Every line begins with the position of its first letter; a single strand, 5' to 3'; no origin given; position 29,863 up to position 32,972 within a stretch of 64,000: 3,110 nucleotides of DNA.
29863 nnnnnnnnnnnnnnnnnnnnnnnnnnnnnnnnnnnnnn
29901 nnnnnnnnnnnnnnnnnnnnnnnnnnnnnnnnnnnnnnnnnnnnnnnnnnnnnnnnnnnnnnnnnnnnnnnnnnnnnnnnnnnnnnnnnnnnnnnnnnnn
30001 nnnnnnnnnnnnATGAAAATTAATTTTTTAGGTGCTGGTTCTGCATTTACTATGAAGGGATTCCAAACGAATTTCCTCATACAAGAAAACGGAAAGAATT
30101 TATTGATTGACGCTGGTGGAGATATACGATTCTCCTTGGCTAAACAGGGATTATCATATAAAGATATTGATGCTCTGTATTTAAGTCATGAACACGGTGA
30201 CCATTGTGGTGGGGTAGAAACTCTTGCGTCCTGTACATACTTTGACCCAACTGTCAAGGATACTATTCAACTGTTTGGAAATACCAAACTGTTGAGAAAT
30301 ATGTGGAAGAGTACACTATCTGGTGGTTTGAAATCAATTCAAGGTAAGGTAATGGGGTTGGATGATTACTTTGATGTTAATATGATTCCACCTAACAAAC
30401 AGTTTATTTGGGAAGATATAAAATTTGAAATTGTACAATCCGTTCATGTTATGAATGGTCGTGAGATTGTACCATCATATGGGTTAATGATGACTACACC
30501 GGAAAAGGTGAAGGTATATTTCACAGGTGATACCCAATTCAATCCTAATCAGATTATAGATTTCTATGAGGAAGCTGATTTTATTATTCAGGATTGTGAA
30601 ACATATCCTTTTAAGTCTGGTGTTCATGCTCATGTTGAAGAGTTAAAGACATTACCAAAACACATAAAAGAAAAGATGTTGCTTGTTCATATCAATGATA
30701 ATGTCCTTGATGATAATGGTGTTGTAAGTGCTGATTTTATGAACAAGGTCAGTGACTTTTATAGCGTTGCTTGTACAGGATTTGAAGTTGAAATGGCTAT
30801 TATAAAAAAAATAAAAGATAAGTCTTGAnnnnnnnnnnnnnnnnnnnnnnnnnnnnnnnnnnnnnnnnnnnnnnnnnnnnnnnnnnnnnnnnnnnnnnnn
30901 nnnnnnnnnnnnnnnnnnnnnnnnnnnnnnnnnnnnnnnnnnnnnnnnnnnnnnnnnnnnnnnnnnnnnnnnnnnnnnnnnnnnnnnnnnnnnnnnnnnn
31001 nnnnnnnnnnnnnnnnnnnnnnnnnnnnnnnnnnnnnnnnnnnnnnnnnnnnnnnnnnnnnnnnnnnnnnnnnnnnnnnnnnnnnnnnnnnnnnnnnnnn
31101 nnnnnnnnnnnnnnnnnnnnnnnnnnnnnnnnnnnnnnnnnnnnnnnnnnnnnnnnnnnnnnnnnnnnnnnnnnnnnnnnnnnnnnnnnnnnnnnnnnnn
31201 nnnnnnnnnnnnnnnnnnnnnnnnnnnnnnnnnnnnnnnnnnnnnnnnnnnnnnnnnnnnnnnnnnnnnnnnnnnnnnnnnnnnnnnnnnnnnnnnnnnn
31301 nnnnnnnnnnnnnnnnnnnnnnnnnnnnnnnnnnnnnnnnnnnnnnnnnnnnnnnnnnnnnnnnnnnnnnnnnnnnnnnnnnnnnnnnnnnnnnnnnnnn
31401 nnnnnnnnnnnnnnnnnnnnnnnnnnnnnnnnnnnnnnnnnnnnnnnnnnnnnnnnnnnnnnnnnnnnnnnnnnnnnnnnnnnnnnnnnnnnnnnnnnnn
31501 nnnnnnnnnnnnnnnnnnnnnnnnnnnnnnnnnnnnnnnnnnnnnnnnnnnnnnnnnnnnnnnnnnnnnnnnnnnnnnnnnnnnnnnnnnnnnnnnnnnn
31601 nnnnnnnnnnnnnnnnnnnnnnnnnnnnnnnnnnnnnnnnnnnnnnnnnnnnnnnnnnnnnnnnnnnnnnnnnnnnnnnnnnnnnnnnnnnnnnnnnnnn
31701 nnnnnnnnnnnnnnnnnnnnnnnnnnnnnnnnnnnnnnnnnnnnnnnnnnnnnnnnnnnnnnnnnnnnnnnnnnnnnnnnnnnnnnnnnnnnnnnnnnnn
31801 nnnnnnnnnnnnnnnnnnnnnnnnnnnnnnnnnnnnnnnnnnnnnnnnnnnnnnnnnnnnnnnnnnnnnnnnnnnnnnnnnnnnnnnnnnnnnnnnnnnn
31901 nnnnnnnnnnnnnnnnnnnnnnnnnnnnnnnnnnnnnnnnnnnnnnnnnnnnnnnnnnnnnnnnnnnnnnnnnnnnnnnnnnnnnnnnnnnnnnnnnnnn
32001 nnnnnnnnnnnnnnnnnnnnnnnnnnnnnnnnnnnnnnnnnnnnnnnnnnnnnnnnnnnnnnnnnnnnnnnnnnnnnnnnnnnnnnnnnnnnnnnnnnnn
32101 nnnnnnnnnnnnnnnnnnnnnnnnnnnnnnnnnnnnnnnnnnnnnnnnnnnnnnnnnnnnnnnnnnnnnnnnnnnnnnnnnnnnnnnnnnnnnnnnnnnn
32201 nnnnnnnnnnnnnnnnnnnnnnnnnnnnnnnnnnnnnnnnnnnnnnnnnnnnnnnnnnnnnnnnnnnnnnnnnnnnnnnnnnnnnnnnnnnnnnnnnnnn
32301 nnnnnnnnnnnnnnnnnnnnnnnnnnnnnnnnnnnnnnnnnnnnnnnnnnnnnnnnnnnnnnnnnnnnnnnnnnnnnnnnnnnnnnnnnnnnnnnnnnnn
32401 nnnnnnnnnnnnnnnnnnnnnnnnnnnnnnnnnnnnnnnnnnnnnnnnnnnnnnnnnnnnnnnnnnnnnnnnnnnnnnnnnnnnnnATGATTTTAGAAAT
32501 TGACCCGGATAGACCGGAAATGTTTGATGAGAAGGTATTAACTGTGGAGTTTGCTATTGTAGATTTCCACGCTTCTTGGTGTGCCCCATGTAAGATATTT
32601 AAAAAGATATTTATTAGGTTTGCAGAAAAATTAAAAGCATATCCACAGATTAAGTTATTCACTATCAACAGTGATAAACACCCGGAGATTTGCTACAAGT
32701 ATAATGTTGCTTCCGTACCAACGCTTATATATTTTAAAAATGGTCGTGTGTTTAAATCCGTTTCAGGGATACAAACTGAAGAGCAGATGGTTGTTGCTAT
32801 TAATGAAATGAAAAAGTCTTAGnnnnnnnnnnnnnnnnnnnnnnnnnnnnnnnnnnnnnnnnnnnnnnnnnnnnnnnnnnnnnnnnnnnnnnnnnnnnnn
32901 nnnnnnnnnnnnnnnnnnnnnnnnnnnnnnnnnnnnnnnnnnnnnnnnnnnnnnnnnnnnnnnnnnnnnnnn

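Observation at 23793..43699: Phage-encoded Preiss-Handler NAD+ re-synthesis set (PncA, PncB-like PRTase, NadE, second isochorismatase-family hydrolase)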

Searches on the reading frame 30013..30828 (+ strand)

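Call 8: search_protein_families(library=pfam, proteins=[window:30013-30828:+], max_evalue=0.01)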
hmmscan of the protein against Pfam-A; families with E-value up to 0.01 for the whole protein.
window:30013-30828:+ (271 aa): 5 families
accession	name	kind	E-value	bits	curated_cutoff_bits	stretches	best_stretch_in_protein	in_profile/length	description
PF23023.1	Anti-Pycsar_Apyc1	-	3e-29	102.7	50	1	2-233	4-227/250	Anti-Pycsar protein Apyc1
PF12706.13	Lactamase_B_2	-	4.3e-14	53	27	1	29-227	2-200/200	Beta-lactamase superfamily domain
PF00753.33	Lactamase_B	-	8.8e-14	52.3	22.7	1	17-182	5-158/196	Metallo-beta-lactamase superfamily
PF13483.12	Lactamase_B_3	-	4.8e-05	23.8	24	1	20-178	9-115/160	Beta-lactamase superfamily domain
PF19583.5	ODP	-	0.00042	20.7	27.2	1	20-75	5-64/194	ODP family beta lactamase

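Call 63: search_protein_families(library=padloc, proteins=[window:30013-30828:+], max_evalue=0.001)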
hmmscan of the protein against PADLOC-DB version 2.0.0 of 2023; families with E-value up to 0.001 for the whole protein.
window:30013-30828:+ (271 aa): 1 family
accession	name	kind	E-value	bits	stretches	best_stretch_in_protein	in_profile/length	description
PDLC03805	RTasMBL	-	0.00022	18.5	1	20-72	13-68/322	DRT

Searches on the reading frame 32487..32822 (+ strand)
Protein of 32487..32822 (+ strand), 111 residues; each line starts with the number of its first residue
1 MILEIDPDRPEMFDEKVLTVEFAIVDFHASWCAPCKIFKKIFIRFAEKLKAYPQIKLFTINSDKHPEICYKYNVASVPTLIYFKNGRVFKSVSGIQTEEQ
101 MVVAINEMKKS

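Call 9: search_protein_families(library=pfam, proteins=[window:32487-32822:+], max_evalue=0.01)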
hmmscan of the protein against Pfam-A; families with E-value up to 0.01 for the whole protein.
window:32487-32822:+ (111 aa): 7 families
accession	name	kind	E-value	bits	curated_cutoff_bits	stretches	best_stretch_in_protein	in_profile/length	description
PF00085.26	Thioredoxin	-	1.5e-20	73.6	23.5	1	10-106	7-102/103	Thioredoxin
PF13098.12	Thioredoxin_2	-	2.1e-06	28.4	27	1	23-101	8-100/104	Thioredoxin-like domain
PF13905.12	Thioredoxin_8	-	1.8e-05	25.4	27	1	24-70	5-51/94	Thioredoxin-like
PF07449.17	HyaE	-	0.0013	19.2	22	0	47-97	52-104/108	Hydrogenase-1 expression protein HyaE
PF13192.12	Thioredoxin_3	-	0.0019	18.7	24.8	1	31-101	9-71/76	Thioredoxin domain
PF13899.12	Thioredoxin_7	-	0.0028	18.2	27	1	24-62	21-60/83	Thioredoxin-like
PF04756.19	OST3_OST6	-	0.0058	16.5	27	1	31-87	45-106/294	OST3 / OST6 family, transporter family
